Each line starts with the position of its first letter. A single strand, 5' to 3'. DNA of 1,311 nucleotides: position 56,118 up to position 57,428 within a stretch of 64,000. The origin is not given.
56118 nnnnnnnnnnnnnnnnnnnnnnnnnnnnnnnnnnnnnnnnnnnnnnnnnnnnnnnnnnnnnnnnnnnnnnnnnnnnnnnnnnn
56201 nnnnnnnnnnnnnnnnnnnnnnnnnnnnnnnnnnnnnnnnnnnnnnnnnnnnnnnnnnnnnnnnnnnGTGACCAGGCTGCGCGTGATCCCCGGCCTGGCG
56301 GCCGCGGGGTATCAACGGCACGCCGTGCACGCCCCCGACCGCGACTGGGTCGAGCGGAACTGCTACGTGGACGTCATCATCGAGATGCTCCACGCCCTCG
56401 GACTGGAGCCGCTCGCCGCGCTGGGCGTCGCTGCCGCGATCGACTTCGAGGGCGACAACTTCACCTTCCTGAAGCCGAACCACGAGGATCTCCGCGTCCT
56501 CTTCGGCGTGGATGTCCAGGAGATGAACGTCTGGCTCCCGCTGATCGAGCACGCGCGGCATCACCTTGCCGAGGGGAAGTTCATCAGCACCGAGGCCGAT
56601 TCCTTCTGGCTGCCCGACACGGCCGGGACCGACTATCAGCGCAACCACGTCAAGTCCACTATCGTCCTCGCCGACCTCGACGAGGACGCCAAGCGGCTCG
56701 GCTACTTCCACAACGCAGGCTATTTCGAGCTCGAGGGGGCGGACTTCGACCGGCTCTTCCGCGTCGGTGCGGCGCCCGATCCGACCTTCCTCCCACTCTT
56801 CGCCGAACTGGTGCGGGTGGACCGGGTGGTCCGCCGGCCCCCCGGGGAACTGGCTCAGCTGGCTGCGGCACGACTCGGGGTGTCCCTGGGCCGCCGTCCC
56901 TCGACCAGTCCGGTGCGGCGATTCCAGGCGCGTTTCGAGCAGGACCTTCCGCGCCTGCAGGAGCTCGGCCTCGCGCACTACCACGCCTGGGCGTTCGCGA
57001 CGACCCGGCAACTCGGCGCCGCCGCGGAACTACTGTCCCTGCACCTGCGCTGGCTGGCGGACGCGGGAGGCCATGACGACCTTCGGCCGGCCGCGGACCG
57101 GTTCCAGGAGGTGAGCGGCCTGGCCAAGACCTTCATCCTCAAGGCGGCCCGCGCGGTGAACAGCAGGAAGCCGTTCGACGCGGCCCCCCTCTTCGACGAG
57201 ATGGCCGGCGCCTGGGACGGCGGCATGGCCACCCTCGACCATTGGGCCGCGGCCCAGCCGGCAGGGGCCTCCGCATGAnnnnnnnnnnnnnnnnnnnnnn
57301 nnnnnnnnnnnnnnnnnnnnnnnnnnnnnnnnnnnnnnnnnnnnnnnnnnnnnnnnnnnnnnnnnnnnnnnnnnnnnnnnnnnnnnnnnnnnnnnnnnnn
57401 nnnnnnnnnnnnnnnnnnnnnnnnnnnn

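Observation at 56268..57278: DUF1839 as candidate aminoacyl-S-carrier-protein transferase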

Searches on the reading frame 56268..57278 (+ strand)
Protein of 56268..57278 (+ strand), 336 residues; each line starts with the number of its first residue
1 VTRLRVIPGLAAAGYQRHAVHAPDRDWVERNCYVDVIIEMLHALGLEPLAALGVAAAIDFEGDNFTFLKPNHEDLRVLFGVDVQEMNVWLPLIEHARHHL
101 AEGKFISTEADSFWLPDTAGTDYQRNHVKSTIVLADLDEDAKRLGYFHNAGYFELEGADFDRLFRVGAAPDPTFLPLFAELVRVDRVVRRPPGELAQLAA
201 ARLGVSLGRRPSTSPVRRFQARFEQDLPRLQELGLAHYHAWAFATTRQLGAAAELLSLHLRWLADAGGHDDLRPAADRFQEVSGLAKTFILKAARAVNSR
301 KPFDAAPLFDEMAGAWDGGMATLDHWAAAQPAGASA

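Call 8: search_protein_families(library=pfam, proteins=[window:56268-57278:+], max_evalue=0.01)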
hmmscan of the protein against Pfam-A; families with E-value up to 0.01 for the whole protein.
window:56268-57278:+ (336 aa): 1 family
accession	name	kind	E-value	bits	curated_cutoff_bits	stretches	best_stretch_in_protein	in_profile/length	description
PF08893.15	DUF1839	-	9.9e-97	324.4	22.5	1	12-324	2-312/313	Domain of unknown function (DUF1839)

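Call 11: search_solved_structures(query=window:56268-57278:+, max_evalue=10, show_alignments=2)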
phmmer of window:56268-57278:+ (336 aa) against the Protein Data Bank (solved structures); distinct sequences matched with E-value up to 10: 0.

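Call 13: find_homologous_proteins(query=window:56268-57278:+)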
Query window:56268-57278:+ (336 aa): 3039 proteins with E <= 0.001 among 8000 candidates; the best 120 are listed.
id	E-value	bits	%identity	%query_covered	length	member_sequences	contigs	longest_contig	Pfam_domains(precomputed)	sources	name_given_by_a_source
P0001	4.5e-217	738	96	100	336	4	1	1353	PF08893.16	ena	-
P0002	1.7e-187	641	84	100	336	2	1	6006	PF08893.16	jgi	-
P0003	1.2e-184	631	82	100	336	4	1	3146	PF08893.16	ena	-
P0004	1.1e-183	628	82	100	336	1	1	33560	PF08893.16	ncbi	ncbi:MAG: DUF1839 family protein [Gemmatimonadales bacterium]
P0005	1.1e-174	598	80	98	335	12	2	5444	PF08893.16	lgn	-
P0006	1.0e-172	592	79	97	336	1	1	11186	PF08893.16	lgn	-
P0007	9.3e-169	579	77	97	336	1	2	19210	PF08893.16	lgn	-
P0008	8.1e-167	573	78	96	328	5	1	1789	PF08893.16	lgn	-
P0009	2.1e-166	571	82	90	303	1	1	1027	PF08893.16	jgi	jgi:hypothetical protein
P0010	4.4e-165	567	74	100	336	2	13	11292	PF08893.16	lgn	-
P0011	3.2e-156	538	73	96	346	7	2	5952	PF08893.16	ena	-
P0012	2.3e-153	528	72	96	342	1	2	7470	PF08893.16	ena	-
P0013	6.5e-152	524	71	96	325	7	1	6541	PF08893.16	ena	-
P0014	9.4e-152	523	72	96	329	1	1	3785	PF08893.16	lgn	-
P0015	1.0e-151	523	71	96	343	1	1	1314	PF08893.16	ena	-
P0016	4.4e-151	521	71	96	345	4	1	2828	PF08893.16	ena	-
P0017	1.1e-150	520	69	96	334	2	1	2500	PF08893.16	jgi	-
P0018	1.6e-150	519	69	96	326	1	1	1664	PF08893.16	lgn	-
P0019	3.7e-150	518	71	96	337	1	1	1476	PF08893.16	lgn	-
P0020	4.3e-150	518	70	98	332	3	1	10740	PF08893.16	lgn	-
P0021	1.0e-149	516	68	99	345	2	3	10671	PF08893.16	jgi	jgi:hypothetical protein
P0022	1.1e-149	516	69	100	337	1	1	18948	PF08893.16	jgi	jgi:hypothetical protein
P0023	9.0e-149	513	67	100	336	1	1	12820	PF08893.16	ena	-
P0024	1.1e-148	513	69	96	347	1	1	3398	PF08893.16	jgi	jgi:hypothetical protein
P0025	3.3e-148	511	68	96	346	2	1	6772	PF08893.16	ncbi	-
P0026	3.5e-148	511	69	96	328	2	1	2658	PF08893.16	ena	-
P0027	1.1e-147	510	67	100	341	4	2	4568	PF08893.16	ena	-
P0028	1.8e-147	509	68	96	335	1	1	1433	PF08893.16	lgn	-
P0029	2.3e-147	509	67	100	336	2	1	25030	PF08893.16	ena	-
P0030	3.2e-147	508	69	96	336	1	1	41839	PF08893.16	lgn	-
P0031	5.1e-147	508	67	98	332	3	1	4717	PF08893.16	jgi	jgi:hypothetical protein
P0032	6.4e-147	507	68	99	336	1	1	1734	PF08893.16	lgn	-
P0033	1.3e-146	506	68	97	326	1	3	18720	PF08893.16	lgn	-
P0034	1.5e-146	506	68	96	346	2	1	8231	PF08893.16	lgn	-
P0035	3.6e-146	505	70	96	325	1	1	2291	PF08893.16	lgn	-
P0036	4.0e-146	505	69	96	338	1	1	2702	PF08893.16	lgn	-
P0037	6.0e-146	504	67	98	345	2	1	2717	PF08893.16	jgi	jgi:hypothetical protein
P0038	9.7e-146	503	67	96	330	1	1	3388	PF08893.16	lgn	-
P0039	1.1e-145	503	67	99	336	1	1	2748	PF08893.16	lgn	-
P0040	2.7e-145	502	69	96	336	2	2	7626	PF08893.16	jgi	jgi:hypothetical protein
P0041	6.9e-145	501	69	96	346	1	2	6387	PF08893.16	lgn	-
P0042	8.0e-145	500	67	100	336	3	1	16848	PF08893.16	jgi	jgi:hypothetical protein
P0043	8.9e-145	500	67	99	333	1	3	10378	PF08893.16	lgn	-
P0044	1.2e-144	500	69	96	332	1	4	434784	PF08893.16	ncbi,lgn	-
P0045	1.4e-144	500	69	96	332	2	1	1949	PF08893.16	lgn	-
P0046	1.5e-144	499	67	96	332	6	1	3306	PF08893.16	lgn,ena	-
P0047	2.0e-144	499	67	98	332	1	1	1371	PF08893.16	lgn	-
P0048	3.2e-144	498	68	98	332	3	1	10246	PF08893.16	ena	-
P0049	5.4e-144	498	69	96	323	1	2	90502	PF08893.16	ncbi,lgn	-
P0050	5.7e-144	498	66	96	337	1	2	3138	PF08893.16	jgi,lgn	jgi:hypothetical protein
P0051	7.7e-144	497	69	95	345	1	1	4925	PF08893.16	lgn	-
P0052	9.0e-144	497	68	98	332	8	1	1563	PF08893.16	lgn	-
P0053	1.8e-143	496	68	96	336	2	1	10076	PF08893.16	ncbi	-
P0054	2.1e-143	496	68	99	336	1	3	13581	PF08893.16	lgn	-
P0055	4.1e-143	495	66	98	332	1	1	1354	PF08893.16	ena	-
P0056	1.1e-142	493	67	96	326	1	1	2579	PF08893.16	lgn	-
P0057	2.0e-142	492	67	95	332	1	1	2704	PF08893.16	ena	-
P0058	2.9e-142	492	66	96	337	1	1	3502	PF08893.16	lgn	-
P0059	5.5e-142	491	67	95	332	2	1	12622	PF08893.16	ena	-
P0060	2.2e-141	489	64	100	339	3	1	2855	PF08893.16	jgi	jgi:hypothetical protein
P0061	3.0e-141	489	65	96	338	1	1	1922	PF08893.16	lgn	-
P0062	3.0e-141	489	67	96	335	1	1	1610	PF08893.16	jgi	jgi:hypothetical protein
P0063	3.1e-141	489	68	96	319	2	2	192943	PF08893.16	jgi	-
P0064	3.3e-141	488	66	96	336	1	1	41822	PF08893.16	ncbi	ncbi:MAG: DUF1839 family protein [Gemmatimonadota bacterium]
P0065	8.1e-141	487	67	96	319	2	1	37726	PF08893.16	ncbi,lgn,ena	-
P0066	1.4e-140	486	67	96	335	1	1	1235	PF08893.16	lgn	-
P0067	3.8e-140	485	67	96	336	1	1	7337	PF08893.16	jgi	jgi:hypothetical protein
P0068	3.8e-140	485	70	90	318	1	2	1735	PF08893.16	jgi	-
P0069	4.1e-140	485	66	100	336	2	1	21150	PF08893.16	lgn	-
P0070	8.7e-140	484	66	96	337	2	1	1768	PF08893.16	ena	-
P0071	1.1e-139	483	64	96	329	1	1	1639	PF08893.16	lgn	-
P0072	1.3e-139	483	67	96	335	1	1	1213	PF08893.16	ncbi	-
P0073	1.3e-139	483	67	96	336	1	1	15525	PF08893.16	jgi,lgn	-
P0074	2.5e-139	482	66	96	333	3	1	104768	PF08893.16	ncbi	-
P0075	3.8e-139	482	67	96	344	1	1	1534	PF08893.16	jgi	jgi:hypothetical protein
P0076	8.7e-139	480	64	98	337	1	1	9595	PF08893.16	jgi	jgi:hypothetical protein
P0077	1.3e-138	480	65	96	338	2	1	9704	PF08893.16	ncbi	ncbi:MAG: DUF1839 family protein [Gemmatimonadales bacterium]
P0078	9.2e-138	477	67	96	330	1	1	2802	PF08893.16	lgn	-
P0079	9.5e-138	477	64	100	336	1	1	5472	PF08893.16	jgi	jgi:uncharacterized protein DUF1839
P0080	1.1e-136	474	66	96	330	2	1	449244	PF08893.16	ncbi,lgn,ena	-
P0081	1.2e-136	473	65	96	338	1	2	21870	PF08893.16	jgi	jgi:hypothetical protein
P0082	1.3e-136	473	66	93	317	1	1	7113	PF08893.16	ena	-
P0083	1.3e-136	473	66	100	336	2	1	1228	PF08893.16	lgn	-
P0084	3.5e-136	472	63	96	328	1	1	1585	PF08893.16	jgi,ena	-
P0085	7.8e-136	471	65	96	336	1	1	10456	PF08893.16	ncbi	ncbi:MAG: DUF1839 family protein [Gemmatimonadota bacterium]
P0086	1.9e-135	469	65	95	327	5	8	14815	PF08893.16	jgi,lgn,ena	jgi:hypothetical protein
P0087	2.1e-135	469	64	96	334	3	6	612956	PF08893.16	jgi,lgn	jgi:hypothetical protein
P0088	2.6e-135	469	64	96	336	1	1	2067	PF08893.16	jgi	jgi:hypothetical protein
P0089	6.3e-135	468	62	99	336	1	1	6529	PF08893.16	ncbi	ncbi:MAG: DUF1839 family protein [Gemmatimonadaceae bacterium]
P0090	2.0e-134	466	64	97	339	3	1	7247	PF08893.16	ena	-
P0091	5.0e-134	465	63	96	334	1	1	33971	PF08893.16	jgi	jgi:hypothetical protein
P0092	2.1e-133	463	63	96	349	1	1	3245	PF08893.16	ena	-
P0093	2.1e-133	463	64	96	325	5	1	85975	PF08893.16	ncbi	-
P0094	1.4e-132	460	63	97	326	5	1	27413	PF08893.16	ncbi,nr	ncbi:MAG: hypothetical protein JWN85_11 [Gammaproteobacteria bacterium]|nr:hypothetical protein [Gam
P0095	1.4e-132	460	64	96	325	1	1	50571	PF08893.16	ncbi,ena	-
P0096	2.0e-132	460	64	96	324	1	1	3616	PF08893.16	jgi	jgi:hypothetical protein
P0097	2.3e-132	459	62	96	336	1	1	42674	PF08893.16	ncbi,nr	ncbi:MAG TPA: DUF1839 family protein [Gemmatimonadaceae bacterium]|nr:DUF1839 family protein [Gemmat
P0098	5.1e-132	458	63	99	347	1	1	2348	PF08893.16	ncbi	-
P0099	5.1e-132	458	64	99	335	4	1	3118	PF08893.16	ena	-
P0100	8.4e-132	458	62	100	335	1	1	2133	PF08893.16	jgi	jgi:hypothetical protein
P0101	8.5e-132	457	63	96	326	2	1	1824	PF08893.16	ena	-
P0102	8.8e-132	457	63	96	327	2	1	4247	PF08893.16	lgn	-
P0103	1.3e-131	457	65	95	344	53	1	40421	PF08893.16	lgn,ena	-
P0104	2.0e-131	456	63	96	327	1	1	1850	PF08893.16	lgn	-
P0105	3.4e-131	456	63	96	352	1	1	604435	PF08893.16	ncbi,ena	-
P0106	4.7e-131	455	63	96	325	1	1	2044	PF08893.16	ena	-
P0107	7.3e-131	454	63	93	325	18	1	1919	PF08893.16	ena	-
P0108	9.5e-131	454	63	96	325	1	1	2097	PF08893.16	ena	-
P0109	1.5e-130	453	62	96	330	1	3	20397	PF08893.16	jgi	jgi:hypothetical protein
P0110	1.8e-130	453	63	96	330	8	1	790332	PF08893.16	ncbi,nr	ncbi:MAG: DUF1839 family protein [Gemmatimonas sp.]|nr:DUF1839 family protein [Gemmatimonas sp.]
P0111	2.1e-130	453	60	96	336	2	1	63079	PF08893.16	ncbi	-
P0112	2.2e-130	453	64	96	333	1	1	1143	PF08893.16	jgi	jgi:hypothetical protein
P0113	2.2e-130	453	62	96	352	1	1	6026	PF08893.16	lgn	-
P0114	2.8e-130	453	63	96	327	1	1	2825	PF08893.16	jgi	jgi:Domain of unknown function (DUF1839)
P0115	3.0e-130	452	63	96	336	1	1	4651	PF08893.16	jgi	-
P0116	3.7e-130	452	63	97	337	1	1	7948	PF08893.16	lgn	-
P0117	3.9e-130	452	63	95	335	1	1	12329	PF08893.16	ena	-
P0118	4.6e-130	452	63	93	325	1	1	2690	PF08893.16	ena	-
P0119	5.3e-130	452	64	96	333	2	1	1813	PF08893.16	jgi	jgi:hypothetical protein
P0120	6.4e-130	451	60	96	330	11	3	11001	PF08893.16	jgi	jgi:hypothetical protein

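Call 16: find_related_loci(query=window:56268-57278:+, collection=genome_contigs, flank=8000)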
Query window:56268-57278:+ (336 aa) in genome_contigs; peptide patterns used: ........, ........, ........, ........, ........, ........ (x = any residue, [..] = any of these).
599 stretches matched a pattern (row limit reached: there are more); 458 encode a relative of the query (tblastn E <= 1e-3); the best 80 are kept; 80 distinct loci.
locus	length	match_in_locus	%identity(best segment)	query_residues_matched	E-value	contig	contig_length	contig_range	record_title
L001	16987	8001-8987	79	1-329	7e-168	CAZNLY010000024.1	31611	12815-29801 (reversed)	MAG TPA_asm: uncultured Gemmatimonadaceae bacterium isolate binchicken_co118_95 genome assembly, contig: NODE_1332_lengt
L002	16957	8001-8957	69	5-323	2e-144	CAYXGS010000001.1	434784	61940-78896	MAG TPA_asm: uncultured Gemmatimonas sp. isolate SRP292972_co2_99 genome assembly, contig: NODE_6_length_434784_cov_29.6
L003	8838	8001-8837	78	1-279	3e-140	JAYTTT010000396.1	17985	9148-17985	MAG: Gemmatimonadota bacterium isolate GFS_5453 GFS_5453_395, whole genome shotgun sequence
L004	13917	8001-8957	66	3-320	2e-138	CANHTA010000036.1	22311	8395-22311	MAG: Gemmatimonadetes bacterium isolate RE-26jul17-69 genome assembly, contig: RE-26jul17-C3065, whole genome shotgun se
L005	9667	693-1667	66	1-323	2e-142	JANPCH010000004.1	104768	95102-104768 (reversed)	MAG: Gemmatimonadaceae bacterium isolate VAR_78_metabat_551 VAR_78_k141_4320540, whole genome shotgun sequence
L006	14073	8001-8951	62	4-324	2e-129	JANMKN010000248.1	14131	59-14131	MAG: Abditibacteriaceae bacterium isolate OTE_64_metabat_168 OTE_64_k141_1746896, whole genome shotgun sequence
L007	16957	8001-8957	61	1-323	6e-128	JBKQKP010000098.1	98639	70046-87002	MAG: Polyangiaceae bacterium isolate CRr1A1B1C__bin_81 CRr1A1B1C_000000105630, whole genome shotgun sequence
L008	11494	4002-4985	61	9-331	8e-128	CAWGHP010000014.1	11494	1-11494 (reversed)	MAG: uncultured Gammaproteobacteria bacterium isolate MFD02832.bin.1.152 genome assembly, contig: contig_74676, whole ge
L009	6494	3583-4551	60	1-324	9e-128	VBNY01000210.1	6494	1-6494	MAG: Gammaproteobacteria bacterium isolate GP_33 14_0929_12_20cm_scaffold_12027, whole genome shotgun sequence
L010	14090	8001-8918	64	7-316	3e-127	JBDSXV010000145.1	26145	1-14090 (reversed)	MAG: Dokdonella sp. isolate cluster1_bin.66 k127_7172601, whole genome shotgun sequence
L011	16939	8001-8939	62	7-323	3e-127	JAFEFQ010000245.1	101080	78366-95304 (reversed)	MAG: Proteobacteria bacterium isolate SZAS LIN-96 LIN-546__245__length-101080, whole genome shotgun sequence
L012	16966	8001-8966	69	1-323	4e-146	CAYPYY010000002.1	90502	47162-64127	MAG TPA_asm: uncultured Gemmatimonas sp. isolate binchicken_co276_69 genome assembly, contig: NODE_289_length_90502_cov_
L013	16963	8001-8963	59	4-325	2e-126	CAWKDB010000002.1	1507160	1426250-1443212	MAG: uncultured delta proteobacterium isolate MFD05502.bin.2.30 genome assembly, contig: contig_27284, whole genome shot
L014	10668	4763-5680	63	7-316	8e-126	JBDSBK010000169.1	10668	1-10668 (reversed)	MAG: Dokdonella sp. isolate cluster1_bin.131 k127_2837717, whole genome shotgun sequence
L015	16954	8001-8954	64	7-325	2e-125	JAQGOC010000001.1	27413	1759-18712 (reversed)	MAG: Gammaproteobacteria bacterium isolate RYN_603 scaffold_1983834, whole genome shotgun sequence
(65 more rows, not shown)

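Call 20: search_protein_representatives(protein=window:56268-57278:+)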
Query: 336 residues. Proteins with E-value up to 0.001 (for the whole library): 880; up to 1e-10: 590; up to 1e-30: 252. The best 150 are listed.
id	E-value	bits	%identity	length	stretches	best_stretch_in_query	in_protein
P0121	2.3e-114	398.5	57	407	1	5-324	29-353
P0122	8.8e-114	396.6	58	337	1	1-324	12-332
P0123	1.7e-103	362.8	55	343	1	2-323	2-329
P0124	2.3e-101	355.8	52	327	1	1-330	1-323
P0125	1.1e-87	310.8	48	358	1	3-323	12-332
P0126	1.6e-86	307.0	49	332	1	4-310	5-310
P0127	4.8e-86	305.4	48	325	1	3-323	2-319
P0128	3.4e-82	292.7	54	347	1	13-324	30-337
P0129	8.0e-82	291.5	56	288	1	3-248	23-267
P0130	4.7e-81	289.0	58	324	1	2-228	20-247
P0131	1.5e-77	277.5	45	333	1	7-323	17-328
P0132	2.5e-77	276.8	43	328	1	2-324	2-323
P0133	5.0e-77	275.8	52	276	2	1-184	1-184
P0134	5.4e-77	275.6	54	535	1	24-267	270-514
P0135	3.0e-75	269.9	45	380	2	3-166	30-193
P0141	9.1e-71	255.2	46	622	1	2-330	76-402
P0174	3.5e-59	217.1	46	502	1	58-327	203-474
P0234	9.6e-49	182.8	38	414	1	14-323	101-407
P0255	1.0e-45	172.8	36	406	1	11-300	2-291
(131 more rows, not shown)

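Call 24: search_protein_families(library=ncbifam, proteins=[window:56268-57278:+], max_evalue=0.01)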
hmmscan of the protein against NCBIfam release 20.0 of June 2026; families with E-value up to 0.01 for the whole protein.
window:56268-57278:+ (336 aa): 0 families

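Call 33: search_dna_similar(query=window:56268-57278:+, collection=plasmids, mode=protein, max_rows=25, rows=spread)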
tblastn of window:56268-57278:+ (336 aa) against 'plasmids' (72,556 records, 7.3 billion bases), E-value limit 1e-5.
Records with a match: 65; places in all: 71; records where one place covers at least 80% of the query: 55.
Best place of each record, by identity: <60% 65.
By first word of the organism name: Rhizobium 18; Azospirillum 11; Burkholderia 10; Mycetohabitans 9; Caballeronia 7; Cupriavidus 4; Shinella 3; Methylobacterium 2; Phyllobacterium 1.
By predicted mobility (MOB-suite, as given by PLSDB): non-mobilizable 44; conjugative 14; mobilizable 7.
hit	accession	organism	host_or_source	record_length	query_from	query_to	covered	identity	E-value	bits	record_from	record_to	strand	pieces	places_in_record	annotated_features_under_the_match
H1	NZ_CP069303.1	Shinella sp. PSBB067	monoisolate,Minnesota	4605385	6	323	95%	42.1%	3e-60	215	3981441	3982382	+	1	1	none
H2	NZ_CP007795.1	Azospirillum argentinense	Triticum aestivum L.,Root,wheat ...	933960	8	323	94%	41.5%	3e-56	204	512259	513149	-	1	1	DUF1839 family protein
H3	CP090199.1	Rhizobium leguminosarum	Trifolium ambiguum,Cell culture,nodule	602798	6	323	95%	41.2%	6e-60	214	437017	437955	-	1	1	DUF1839 family protein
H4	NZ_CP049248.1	Rhizobium rhizoryzae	cell culture,soil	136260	6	320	94%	41.4%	2e-58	210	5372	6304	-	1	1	DUF1839 family protein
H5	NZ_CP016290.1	Rhizobium leguminosarum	Vavilovia formosa,cell culture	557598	6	323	95%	40.7%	1e-59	213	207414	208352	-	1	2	DUF1839 family protein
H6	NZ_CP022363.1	Azospirillum sp. TSH58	single cell,paddy soils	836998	8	323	94%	40.7%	9e-56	202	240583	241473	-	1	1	DUF1839 family protein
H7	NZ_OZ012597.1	Shinella sp. WSD5-1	-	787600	6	323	95%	39.9%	6e-56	203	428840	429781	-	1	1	DUF1839 family protein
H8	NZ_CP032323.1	Azospirillum argentinense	soil sample,Agricultural field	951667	18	323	91%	41.2%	2e-54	198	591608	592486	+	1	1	DUF1839 family protein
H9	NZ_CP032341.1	Azospirillum brasilense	soil sample,Agricultural field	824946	23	324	90%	40.9%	9e-54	196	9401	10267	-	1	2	DUF1839 family protein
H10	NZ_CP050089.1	Rhizobium leguminosarum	Trifolium pratense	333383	6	306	90%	39.4%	6e-55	200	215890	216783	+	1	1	DUF1839 family protein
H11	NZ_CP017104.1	Rhizobium gallicum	Phaseolus vulgaris,Whole ...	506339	6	325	95%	36.8%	3e-52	192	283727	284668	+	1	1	DUF1839 family protein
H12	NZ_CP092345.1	Rhizobium gallicum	Phaseolus vulgaris,Cell culture,nodule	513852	6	325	95%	36.5%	6e-52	191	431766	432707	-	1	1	DUF1839 family protein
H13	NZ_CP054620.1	Azospirillum oryzae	cell culture,soil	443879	14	323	92%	37.4%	2e-50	187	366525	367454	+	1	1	DUF1839 family protein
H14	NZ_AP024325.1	Caballeronia sp. NK8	-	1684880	8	317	92%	37.2%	1e-52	193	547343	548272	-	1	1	none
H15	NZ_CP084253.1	Caballeronia sp. Sq4a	Anasa tristis,Cell culture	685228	17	317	90%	37.8%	2e-53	196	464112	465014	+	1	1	DUF1839 family protein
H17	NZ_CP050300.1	Phyllobacterium sp. 628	Oxytropis pumilio,cell culture,root ...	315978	6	304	89%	37.1%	4e-47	177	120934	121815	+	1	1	DUF1839 family protein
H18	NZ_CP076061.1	Cupriavidus sp. EM10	Pure-cultured cell,sewage water sludge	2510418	20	323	90%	36.2%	6e-44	168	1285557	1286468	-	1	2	none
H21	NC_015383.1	Burkholderia gladioli BSR3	-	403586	15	301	85%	36.3%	4e-48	180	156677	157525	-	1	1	DUF1839 family protein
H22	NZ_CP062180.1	Mycetohabitans endofungorum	Rhizopus microsporus,bacterial ...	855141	13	270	77%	40.0%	4e-48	180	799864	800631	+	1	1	DUF1839 family protein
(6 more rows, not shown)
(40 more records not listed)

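Call 34: get_annotated_region(hit=H3, flank=9000)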
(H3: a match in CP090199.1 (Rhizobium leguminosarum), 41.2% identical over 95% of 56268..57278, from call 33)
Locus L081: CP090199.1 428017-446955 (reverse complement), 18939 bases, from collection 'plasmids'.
description: Rhizobium leguminosarum strain Ta6k plasmid pRL7, complete sequence
organism: Rhizobium leguminosarum (NCBI taxid 384)
taxonomy: Bacteria; Pseudomonadota; Alphaproteobacteria; Hyphomicrobiales; Rhizobiaceae; Rhizobium; Rhizobium leguminosarum
host: -; source: Trifolium ambiguum,Cell culture,nodule; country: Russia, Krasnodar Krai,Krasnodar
typing (MOB-suite, as given by PLSDB): non-mobilizable; replicon rep_cluster_287,rep_cluster_359; mating-pair formation MPF_T
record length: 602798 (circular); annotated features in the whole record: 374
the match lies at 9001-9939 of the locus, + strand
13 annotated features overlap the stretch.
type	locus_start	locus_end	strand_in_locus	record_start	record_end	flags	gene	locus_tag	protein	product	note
CDS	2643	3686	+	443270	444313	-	-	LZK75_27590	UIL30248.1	IS110 family transposase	-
CDS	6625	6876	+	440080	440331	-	-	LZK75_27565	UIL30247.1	acyl carrier protein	-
CDS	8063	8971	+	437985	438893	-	-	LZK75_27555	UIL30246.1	amino acid--[acyl-carrier-protein] ligase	-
CDS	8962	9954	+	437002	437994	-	-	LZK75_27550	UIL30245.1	DUF1839 family protein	-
CDS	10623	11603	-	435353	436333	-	-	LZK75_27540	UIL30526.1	IS5 family transposase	-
CDS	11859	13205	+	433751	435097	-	-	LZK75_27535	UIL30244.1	hypothetical protein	-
CDS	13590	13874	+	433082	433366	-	-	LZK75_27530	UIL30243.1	hypothetical protein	-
CDS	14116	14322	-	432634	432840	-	-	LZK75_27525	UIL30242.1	hypothetical protein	-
CDS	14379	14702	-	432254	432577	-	-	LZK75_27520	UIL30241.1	DUF736 family protein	-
CDS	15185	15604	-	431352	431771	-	-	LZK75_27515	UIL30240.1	hypothetical protein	-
CDS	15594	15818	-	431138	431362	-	-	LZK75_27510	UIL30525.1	type II toxin-antitoxin system prevent-host-death family antitoxin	-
CDS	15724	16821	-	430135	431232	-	-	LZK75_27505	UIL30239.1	DUF2493 domain-containing protein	-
CDS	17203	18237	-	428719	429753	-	-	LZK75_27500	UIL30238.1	toprim domain-containing protein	-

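Call 35: get_annotated_region(hit=H21, flank=9000)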
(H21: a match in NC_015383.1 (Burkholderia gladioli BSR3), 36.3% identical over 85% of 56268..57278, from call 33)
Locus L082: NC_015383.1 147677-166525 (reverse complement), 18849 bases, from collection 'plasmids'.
description: Burkholderia gladioli BSR3 plasmid bgla_4p, complete sequence
organism: Burkholderia gladioli BSR3 (NCBI taxid 999541)
taxonomy: Bacteria; Pseudomonadota; Betaproteobacteria; Burkholderiales; Burkholderiaceae; Burkholderia; Burkholderia gladioli; Burkholderia gladioli BSR3
host: -; source: -; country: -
typing (MOB-suite, as given by PLSDB): conjugative; replicon rep_cluster_364; relaxase MOBH,MOBP; mating-pair formation MPF_T
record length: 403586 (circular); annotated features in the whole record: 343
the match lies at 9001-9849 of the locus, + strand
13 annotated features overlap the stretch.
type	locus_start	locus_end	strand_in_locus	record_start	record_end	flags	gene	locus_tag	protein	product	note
CDS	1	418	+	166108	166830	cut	-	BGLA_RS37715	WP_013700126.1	IS6 family transposase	-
CDS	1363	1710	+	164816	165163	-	tnpB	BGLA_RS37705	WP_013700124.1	IS66 family insertion sequence element accessory protein TnpB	-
CDS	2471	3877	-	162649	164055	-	-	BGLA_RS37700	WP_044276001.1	undecaprenyl-phosphate glucose phosphotransferase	-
CDS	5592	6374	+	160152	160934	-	-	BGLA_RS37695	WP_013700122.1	Crp/Fnr family transcriptional regulator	GO:0006355 - regulation of DNA-templated transcription [Evidence IEA]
CDS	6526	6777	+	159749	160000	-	-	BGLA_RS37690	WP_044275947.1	acyl carrier protein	-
CDS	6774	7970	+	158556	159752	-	-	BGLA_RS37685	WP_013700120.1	acyl-CoA dehydrogenase family protein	-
CDS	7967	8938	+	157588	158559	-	-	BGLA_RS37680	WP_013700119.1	amino acid--[acyl-carrier-protein] ligase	-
CDS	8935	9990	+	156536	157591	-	-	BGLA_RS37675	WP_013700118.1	DUF1839 family protein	-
CDS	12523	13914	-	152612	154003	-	-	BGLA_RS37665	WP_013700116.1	sigma-54 dependent transcriptional regulator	GO:0006355 - regulation of DNA-templated transcription [Evidence IEA]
CDS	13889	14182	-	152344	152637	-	-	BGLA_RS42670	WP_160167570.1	hypothetical protein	-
CDS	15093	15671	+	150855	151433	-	-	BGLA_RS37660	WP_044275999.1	drug:proton antiporter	-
CDS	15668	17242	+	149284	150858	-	-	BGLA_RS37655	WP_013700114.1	mannose-1-phosphate guanylyltransferase/mannose-6-phosphate isomerase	GO:0009103 - lipopolysaccharide biosynthetic process [Evidence IEA]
CDS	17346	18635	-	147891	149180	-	-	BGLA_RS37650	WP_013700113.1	right-handed parallel beta-helix repeat-containing protein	-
